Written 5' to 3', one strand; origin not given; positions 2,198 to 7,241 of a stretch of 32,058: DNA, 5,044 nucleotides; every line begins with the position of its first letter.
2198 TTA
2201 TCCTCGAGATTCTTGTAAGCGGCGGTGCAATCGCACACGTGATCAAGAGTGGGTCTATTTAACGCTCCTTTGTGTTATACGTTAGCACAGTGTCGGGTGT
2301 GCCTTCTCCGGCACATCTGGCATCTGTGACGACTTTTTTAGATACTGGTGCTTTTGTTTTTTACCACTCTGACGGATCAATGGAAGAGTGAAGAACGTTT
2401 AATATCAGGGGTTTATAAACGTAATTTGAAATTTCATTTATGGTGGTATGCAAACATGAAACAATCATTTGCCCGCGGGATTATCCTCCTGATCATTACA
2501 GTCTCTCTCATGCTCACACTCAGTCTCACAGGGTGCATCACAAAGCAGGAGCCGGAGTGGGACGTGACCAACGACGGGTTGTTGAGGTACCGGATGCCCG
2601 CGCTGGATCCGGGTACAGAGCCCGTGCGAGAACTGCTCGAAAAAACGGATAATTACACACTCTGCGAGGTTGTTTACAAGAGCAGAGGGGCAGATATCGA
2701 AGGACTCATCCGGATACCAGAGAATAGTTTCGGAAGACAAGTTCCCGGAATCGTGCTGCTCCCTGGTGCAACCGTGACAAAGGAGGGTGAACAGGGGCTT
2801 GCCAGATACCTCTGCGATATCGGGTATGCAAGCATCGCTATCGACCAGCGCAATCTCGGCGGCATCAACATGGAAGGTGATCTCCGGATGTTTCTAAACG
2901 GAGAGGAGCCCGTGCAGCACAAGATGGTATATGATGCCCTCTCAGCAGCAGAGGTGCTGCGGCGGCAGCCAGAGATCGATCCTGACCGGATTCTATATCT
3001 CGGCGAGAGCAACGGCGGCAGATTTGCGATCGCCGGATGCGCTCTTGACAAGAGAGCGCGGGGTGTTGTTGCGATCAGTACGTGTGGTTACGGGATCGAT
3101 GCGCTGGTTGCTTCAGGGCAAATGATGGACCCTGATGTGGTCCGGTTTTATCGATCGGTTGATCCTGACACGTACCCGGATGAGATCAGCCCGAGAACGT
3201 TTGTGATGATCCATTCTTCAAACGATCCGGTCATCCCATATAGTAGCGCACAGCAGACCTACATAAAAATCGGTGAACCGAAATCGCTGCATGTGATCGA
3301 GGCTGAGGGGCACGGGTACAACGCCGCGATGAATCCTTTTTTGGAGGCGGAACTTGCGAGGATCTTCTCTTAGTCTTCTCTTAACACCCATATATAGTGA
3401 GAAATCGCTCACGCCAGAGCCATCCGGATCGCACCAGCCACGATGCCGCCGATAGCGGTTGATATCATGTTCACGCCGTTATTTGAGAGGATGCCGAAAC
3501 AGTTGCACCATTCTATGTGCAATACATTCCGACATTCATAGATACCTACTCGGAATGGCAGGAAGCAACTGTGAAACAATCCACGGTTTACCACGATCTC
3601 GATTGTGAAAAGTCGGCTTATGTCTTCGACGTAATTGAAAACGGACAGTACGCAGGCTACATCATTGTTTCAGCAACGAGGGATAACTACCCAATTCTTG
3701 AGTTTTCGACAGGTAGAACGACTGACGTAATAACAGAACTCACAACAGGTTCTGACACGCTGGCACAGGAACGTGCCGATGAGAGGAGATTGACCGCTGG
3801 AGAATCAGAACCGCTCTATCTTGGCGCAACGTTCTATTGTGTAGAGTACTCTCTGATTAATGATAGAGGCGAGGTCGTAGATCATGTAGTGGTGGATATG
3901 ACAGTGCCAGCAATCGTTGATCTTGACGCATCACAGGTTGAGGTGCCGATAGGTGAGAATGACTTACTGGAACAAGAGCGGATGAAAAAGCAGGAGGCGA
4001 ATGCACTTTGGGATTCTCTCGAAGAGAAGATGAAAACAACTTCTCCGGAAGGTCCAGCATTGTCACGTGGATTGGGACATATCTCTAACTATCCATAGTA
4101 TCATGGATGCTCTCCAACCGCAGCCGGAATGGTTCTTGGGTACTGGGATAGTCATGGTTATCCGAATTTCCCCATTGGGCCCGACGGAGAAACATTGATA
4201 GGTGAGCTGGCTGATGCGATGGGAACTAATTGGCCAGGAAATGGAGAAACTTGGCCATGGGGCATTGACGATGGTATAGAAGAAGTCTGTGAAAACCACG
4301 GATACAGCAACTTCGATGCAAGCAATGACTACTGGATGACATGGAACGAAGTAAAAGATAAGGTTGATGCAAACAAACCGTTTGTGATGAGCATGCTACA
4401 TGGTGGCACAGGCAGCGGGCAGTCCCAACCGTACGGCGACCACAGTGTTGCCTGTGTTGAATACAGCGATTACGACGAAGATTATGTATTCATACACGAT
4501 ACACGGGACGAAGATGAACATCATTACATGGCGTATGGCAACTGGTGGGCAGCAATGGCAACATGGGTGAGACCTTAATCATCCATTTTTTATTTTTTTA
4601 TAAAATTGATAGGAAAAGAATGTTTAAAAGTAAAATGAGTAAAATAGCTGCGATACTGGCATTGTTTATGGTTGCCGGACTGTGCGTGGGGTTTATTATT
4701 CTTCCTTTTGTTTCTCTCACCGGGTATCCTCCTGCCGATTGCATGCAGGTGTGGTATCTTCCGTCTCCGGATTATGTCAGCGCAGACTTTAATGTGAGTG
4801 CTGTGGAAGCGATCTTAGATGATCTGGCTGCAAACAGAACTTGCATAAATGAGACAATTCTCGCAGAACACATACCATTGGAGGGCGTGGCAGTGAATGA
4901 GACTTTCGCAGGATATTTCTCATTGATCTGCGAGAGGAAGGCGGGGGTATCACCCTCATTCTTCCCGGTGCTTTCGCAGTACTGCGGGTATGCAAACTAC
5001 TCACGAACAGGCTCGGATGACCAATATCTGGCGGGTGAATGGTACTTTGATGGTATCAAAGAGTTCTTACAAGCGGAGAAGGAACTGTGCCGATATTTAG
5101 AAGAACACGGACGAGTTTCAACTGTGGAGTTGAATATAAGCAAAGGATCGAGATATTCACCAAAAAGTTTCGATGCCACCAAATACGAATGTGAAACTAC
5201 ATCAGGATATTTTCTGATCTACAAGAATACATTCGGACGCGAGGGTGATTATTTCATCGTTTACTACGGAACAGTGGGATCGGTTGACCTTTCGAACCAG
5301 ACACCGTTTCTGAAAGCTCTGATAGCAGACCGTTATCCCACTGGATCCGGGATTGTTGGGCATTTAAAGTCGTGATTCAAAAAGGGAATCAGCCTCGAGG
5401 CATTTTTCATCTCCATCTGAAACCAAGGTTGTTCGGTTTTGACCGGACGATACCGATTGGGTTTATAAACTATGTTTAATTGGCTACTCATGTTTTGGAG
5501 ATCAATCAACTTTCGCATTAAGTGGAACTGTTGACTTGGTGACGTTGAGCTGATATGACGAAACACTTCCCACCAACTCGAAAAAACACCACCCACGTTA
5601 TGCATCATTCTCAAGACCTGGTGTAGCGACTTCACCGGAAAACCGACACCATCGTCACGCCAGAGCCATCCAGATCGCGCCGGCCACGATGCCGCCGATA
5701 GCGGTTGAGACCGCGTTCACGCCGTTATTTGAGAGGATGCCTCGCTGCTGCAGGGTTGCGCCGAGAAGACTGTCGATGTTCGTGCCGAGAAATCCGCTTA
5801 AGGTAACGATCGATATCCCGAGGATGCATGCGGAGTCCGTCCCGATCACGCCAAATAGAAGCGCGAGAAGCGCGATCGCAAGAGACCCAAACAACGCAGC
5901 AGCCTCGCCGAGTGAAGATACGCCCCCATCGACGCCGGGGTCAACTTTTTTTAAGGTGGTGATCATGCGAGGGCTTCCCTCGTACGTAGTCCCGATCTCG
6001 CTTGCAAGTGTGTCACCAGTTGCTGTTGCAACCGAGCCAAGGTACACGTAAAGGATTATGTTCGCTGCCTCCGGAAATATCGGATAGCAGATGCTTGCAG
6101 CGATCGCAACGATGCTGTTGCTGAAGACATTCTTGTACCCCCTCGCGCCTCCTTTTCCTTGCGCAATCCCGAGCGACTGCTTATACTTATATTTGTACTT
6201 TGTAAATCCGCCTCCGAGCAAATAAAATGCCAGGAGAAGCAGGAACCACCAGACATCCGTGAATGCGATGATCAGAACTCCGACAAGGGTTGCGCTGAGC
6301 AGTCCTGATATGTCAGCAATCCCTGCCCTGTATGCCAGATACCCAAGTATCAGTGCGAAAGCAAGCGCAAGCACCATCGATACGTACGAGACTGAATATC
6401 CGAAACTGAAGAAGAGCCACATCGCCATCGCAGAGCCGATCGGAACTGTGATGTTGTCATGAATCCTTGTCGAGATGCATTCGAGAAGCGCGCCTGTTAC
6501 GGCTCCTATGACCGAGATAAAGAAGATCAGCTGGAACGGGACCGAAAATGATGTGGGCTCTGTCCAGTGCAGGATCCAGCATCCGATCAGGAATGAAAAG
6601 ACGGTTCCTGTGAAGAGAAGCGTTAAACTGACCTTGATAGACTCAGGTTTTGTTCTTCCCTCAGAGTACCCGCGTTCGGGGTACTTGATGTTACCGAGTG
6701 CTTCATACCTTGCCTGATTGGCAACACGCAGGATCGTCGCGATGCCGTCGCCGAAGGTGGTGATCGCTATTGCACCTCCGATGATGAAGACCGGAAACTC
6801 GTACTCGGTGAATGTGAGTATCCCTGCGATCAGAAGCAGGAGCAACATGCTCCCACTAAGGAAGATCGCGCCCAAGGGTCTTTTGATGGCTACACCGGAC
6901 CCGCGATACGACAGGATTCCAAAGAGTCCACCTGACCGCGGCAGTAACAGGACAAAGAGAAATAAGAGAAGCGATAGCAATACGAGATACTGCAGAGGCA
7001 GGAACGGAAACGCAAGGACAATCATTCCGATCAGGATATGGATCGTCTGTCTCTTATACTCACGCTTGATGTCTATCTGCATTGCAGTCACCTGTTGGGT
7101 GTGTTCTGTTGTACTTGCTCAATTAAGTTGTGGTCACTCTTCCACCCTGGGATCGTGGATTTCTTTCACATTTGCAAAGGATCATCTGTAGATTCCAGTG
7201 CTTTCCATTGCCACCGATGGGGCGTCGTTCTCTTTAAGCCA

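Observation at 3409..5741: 2.2-kb islet bracketed by an 87-bp direct repeat that duplicates the 3' end of a membrane-protein gene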

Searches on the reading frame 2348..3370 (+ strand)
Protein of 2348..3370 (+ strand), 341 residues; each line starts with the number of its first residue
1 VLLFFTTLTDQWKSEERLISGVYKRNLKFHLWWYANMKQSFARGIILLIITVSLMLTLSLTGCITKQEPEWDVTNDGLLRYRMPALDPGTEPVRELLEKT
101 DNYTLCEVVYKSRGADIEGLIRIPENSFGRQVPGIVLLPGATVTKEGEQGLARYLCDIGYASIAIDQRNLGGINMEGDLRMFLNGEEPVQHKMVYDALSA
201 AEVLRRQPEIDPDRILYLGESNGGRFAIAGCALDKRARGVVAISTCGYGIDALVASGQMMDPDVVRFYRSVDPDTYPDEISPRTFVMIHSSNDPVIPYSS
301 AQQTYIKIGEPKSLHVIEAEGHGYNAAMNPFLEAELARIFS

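Call 5: search_protein_families(library=pfam, proteins=[window:2348-3370:+], max_evalue=0.01)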
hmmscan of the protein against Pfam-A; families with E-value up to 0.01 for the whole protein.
window:2348-3370:+ (341 aa): 5 families
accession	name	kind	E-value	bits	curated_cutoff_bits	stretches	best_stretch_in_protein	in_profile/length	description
PF05448.18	AXE1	-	4e-09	36.1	21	1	113-273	65-238/321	Acetyl xylan esterase (AXE1)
PF12146.15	Hydrolase_4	-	6.5e-06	26.1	27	0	135-245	7-109/239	Serine aminopeptidase, S33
PF01738.24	DLH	-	1.2e-05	25.4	21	1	117-329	1-193/217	Dienelactone hydrolase family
PF00326.27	Peptidase_S9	-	4.9e-05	23.4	22.6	1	185-325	36-190/213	Prolyl oligopeptidase family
PF20434.5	BD-FAE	-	0.0049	16.8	26.8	0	266-303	174-210/215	BD-FAE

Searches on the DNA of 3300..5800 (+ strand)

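Call 50: search_dna_similar(query=window:3409-5741:+, collection=phages, mode=distant)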
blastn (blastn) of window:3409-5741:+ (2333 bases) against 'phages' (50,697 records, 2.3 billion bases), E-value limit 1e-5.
No match.

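Call 51: search_dna_similar(query=window:3409-5741:+, collection=plasmids, mode=distant)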
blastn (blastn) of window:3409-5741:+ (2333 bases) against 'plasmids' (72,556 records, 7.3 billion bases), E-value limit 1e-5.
No match.

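Call 56: search_rna_families(source=window, start=3300, end=5800, threshold=evalue, max_evalue=1)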
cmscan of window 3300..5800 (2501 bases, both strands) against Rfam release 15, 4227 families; matches with E-value up to 1: 2.
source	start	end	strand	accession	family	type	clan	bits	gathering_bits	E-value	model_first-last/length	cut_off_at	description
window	4615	4677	-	RF02702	AgvB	Gene; sRNA;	-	20.9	56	0.66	1-62/62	no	Anti GcvB sRNA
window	4261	4304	+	RF03010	mcrA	Gene; sRNA;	-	17.1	57.6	0.23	1-51/51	no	mcrA RNA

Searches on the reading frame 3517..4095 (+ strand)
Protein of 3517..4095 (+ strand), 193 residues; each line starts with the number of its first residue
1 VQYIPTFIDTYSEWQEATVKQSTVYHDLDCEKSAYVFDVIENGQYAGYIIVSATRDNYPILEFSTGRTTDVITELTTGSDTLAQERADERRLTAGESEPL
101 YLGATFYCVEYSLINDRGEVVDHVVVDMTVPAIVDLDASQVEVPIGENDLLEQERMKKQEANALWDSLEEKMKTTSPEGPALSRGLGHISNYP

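Call 5: search_protein_families(library=pfam, proteins=[window:3517-4095:+], max_evalue=0.01)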
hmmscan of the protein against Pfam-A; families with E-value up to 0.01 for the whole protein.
window:3517-4095:+ (193 aa): 1 family
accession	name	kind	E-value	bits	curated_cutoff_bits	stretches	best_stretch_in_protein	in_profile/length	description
PF13734.11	Inhibitor_I69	-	0.006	17.5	25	0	26-77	38-85/98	Spi protease inhibitor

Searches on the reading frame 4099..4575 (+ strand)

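Call 5: search_protein_families(library=pfam, proteins=[window:4099-4575:+], max_evalue=0.01)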
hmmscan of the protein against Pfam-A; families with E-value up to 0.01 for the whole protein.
window:4099-4575:+ (159 aa): 1 family
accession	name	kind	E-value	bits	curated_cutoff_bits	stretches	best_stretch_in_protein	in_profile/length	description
PF13529.12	Peptidase_C39_2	-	2.8e-12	47.8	24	1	2-135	14-142/143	Peptidase_C39 like family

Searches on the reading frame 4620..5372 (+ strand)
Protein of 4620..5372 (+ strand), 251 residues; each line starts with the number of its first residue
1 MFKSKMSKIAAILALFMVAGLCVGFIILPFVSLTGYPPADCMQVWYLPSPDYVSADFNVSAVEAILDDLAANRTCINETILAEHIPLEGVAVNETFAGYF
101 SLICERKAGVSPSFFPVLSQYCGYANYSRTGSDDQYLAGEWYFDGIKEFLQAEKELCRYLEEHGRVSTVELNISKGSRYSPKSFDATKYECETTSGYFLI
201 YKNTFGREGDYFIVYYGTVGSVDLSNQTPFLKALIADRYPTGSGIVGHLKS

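Call 5: search_protein_families(library=pfam, proteins=[window:4620-5372:+], max_evalue=0.01)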
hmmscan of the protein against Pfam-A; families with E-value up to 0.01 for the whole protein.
window:4620-5372:+ (251 aa): 0 families

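Call 65: find_homologous_proteins(query=window:4620-5372:+)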
Query window:4620-5372:+ (251 aa): 46 proteins with E <= 0.001 among 540 candidates.
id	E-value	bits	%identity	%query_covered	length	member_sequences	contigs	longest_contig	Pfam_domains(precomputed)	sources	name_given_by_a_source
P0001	2.1e-156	537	94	100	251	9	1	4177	-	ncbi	-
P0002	8.1e-144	496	87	100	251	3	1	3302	-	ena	-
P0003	6.3e-143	493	84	86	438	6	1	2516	-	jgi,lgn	-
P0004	4.0e-140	483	85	100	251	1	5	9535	-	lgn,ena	-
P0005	3.2e-138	477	84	100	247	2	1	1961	-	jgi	jgi:hypothetical protein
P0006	3.9e-137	474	84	100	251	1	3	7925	-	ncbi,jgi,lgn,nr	ncbi:MAG TPA: hypothetical protein C5S51_01185 [Methanosarcinaceae archaeon]|nr:hypothetical protein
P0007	3.7e-132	457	82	100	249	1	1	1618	-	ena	-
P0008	3.8e-132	457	82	100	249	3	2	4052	-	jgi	-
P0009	2.9e-129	448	81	100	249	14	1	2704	-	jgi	-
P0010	3.9e-129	447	81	100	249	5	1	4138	-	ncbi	-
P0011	1.2e-124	433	79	100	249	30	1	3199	-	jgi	-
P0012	2.3e-120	419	78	100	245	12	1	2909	-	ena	-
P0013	1.8e-119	416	78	100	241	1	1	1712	-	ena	-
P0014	1.2e-77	279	60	95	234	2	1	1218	-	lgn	-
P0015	5.2e-74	267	47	86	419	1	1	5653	-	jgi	-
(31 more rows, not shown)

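Call 71: predict_structure(alignment_id=A1)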
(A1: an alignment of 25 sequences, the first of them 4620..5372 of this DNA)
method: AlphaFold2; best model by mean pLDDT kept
length: 251 residues; sequences in the alignment: 25
mean_pLDDT: 75.8   pTM: 0.67
mean pLDDT of the five models: 75.8, 66.2, 63.7, 62.6, 58.6
residues with pLDDT >= 90: 49; 70-90: 110; 50-70: 83; < 50: 9
segments of 3 or more residues with pLDDT < 50: 29-32
pLDDT, mean of each block of 10 residues (from residue 1): 71 80 58 54 73 55 72 64 58 65 74 67 85 89 86 89 93 65 88 93 75 91 90 83 77 61
secondary structure, 60 per line:
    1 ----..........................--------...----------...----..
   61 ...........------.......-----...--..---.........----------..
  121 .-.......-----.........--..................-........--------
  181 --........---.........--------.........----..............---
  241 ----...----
elements in order: H5-30 E52-54 H59-71 H78-84 E90-92 E100-108 E123-129 E135-143 H146-163 E165-172 E183-190 E194-202 E211-219 H224-237 E245-247

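Call 73: fold_search(model_id=the predicted structure, library=pdb)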
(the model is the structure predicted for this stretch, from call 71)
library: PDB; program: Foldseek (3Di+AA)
matches with E <= 10: 766; with E <= 0.001: 0
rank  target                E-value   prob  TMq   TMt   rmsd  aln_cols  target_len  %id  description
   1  8eon_A                2.9e-02  0.47  0.18  0.24  14.6       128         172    7  Pseudomonas phage E217 baseplate complex (released 2023-07-26)
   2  7aeb_M                3.4e-02  0.16  0.15  0.15  15.4       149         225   12  Cryo-EM structure of an extracellular contractile injection system in marine bacterium Algoriphagus machipongonensis,  (released 2022-02-16)
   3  6l1d_A                4.3e-02  0.38  0.23  0.27  15.0       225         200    8  Structure of human StAR-related lipid transfer protein 4 (released 2019-10-30)
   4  4esq                  4.8e-02  0.63  0.29  0.35   9.8       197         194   12  Crystal structure of the extracellular domain of PknH from Mycobacterium tuberculosis (released 2012-07-18)
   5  4huh_E                5.1e-02  0.23  0.18  0.22  18.7       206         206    9  Structure of the bacteriophage T4 tail terminator protein, gp15 (C-terminal truncation mutant 1-261). (released 2013-02-27)
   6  6l1m                  5.1e-02  0.21  0.21  0.25  16.6       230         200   11  Structure of human StAR-related lipid transfer protein 4 mutant - LWNI107-110GG (released 2019-10-30)
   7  3edp_B                5.7e-02  0.13  0.16  0.17  16.3       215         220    8  The crystal structure of the protein lin2111 (functionally unknown) from Listeria innocua Clip11262 (released 2008-09-16)
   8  2r55_A                6.1e-02  0.21  0.21  0.24  15.9       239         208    9  Human StAR-related lipid transfer protein 5 (released 2007-09-18)
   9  4huh_F                6.8e-02  0.21  0.19  0.22  18.9       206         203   12  Structure of the bacteriophage T4 tail terminator protein, gp15 (C-terminal truncation mutant 1-261). (released 2013-02-27)
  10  4hud_A                7.6e-02  0.21  0.18  0.21  18.4       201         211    9  Structure of the bacteriophage T4 tail terminator protein, gp15. (released 2013-02-27)
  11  8fqc_U1               8.1e-02  0.41  0.20  0.14  15.9       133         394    9  Structure of baseplate with receptor binding complex of Agrobacterium phage Milano (released 2024-01-31)
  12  7cu8_E                8.6e-02  0.38  0.23  0.28  12.3       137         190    9  Crystal structure of the soluble domain of TiME protein from Mycobacterium tuberculosis (released 2021-08-25)
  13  4huh_B                8.6e-02  0.20  0.18  0.22  18.9       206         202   11  Structure of the bacteriophage T4 tail terminator protein, gp15 (C-terminal truncation mutant 1-261). (released 2013-02-27)
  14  9b45_S                9.1e-02  0.30  0.18  0.24  12.0       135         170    9  Pseudomonas phage Pa193 baseplate complex and tail fiber (released 2024-10-16)
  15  5l2q_A                9.1e-02  0.30  0.19  0.17  10.0       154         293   14  Serine/threonine-protein kinase 40 (STK40) kinase homology domain (released 2017-02-01)
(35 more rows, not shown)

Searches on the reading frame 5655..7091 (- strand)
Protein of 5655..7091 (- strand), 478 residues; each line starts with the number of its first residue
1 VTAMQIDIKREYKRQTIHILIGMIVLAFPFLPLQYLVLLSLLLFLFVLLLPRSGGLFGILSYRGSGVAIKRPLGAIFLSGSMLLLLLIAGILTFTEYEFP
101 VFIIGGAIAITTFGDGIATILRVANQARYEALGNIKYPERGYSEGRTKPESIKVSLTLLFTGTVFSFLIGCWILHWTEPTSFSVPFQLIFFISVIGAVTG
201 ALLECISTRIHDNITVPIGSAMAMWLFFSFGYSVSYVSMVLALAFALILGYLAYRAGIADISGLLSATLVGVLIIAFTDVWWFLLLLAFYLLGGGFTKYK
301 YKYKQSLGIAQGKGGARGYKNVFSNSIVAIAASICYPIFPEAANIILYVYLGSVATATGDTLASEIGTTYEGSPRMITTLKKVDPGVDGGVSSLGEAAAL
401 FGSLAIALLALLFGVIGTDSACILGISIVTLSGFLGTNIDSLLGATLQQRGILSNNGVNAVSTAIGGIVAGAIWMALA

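Call 5: search_protein_families(library=pfam, proteins=[window:5655-7091:-], max_evalue=0.01)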
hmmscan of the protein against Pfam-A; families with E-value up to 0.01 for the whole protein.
window:5655-7091:- (478 aa): 1 family
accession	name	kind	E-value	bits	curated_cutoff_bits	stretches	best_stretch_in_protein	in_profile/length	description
PF01940.21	DUF92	-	1.1e-64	218.6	27.5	1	245-466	2-250/251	Integral membrane protein DUF92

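Call 33: find_related_loci(query=window:5655-7091:-, collection=genome_contigs, flank=10000)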
Query window:5655-7091:- (478 aa) in genome_contigs; peptide patterns used: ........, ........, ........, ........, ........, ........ (x = any residue, [..] = any of these).
230 stretches matched a pattern; 48 encode a relative of the query (tblastn E <= 1e-3); 48 distinct loci.
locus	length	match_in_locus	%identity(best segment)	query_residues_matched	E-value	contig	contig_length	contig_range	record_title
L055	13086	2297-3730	98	1-478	0e+0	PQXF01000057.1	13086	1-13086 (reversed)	MAG: Candidatus Methanogaster sp. isolate E20ANME2 NODE_57_length_13086_cov_33.0363, whole genome shotgun sequence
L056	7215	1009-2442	93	1-478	0e+0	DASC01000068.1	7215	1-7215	MAG TPA_asm: Methanosarcinales archaeon UBA203 UBA203_contig_22853, whole genome shotgun sequence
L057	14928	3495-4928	93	1-478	0e+0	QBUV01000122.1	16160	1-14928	MAG: Candidatus Methanogaster sp. isolate HMMV-459B1 LDLILCAP_38, whole genome shotgun sequence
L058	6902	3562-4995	93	1-478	0e+0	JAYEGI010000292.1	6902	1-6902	MAG: Methanobacteriota archaeon isolate MAG250 MAG250_305, whole genome shotgun sequence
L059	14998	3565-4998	91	1-478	0e+0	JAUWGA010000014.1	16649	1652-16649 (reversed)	MAG: Methanosarcinales archaeon isolate CSMAG_2230 CSMAG_2230_k141_1431239_length_16649_cov_14.9813, whole genome shotgu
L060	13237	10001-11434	92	1-478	0e+0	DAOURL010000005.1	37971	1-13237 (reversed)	MAG TPA_asm: Methanosarcinales archaeon isolate CSMAG_151 CSMAG_151_k141_117760_length_37971_cov_910.6163, whole genome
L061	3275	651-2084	92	1-478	0e+0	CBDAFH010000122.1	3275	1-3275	MAG: uncultured ANME-2 cluster archaeon isolate MAG_107 genome assembly, contig: k141_298285, whole genome shotgun seque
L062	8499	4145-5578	90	1-478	0e+0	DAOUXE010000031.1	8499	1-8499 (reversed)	MAG TPA_asm: Methanosarcinales archaeon isolate CSMAG_893 CSMAG_893_k141_109435_length_8499_cov_24.2769, whole genome sh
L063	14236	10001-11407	78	3-477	0e+0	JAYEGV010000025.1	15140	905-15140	MAG: Methanobacteriota archaeon isolate MAG236 MAG236_25, whole genome shotgun sequence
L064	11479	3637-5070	76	1-478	0e+0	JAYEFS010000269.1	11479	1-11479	MAG: Methanobacteriota archaeon isolate MAG266 MAG266_279, whole genome shotgun sequence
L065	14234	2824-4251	75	1-476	0e+0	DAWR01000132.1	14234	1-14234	MAG TPA_asm: Methanosarcinales archaeon UBA261 UBA261_contig_141214, whole genome shotgun sequence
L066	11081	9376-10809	77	1-478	0e+0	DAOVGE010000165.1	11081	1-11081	MAG TPA_asm: Methanosarcinales archaeon isolate CSMAG_1127 CSMAG_1127_k141_4516662_length_11081_cov_9.0047, whole genome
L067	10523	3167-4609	75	3-477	0e+0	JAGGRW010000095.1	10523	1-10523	MAG: Methanosarcinales archaeon isolate AUK006 PB_MANV_006_c_000000000616, whole genome shotgun sequence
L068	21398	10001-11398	49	8-475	5e-139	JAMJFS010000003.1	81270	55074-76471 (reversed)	MAG: Methanosarcinaceae archaeon isolate B4-05 NODE_3_length_81270_cov_27.433449, whole genome shotgun sequence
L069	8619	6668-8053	50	8-471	4e-138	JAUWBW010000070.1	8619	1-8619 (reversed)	MAG: Methanosarcinaceae archaeon isolate CSMAG_2122 CSMAG_2122_k141_890126_length_8619_cov_18.9533, whole genome shotgun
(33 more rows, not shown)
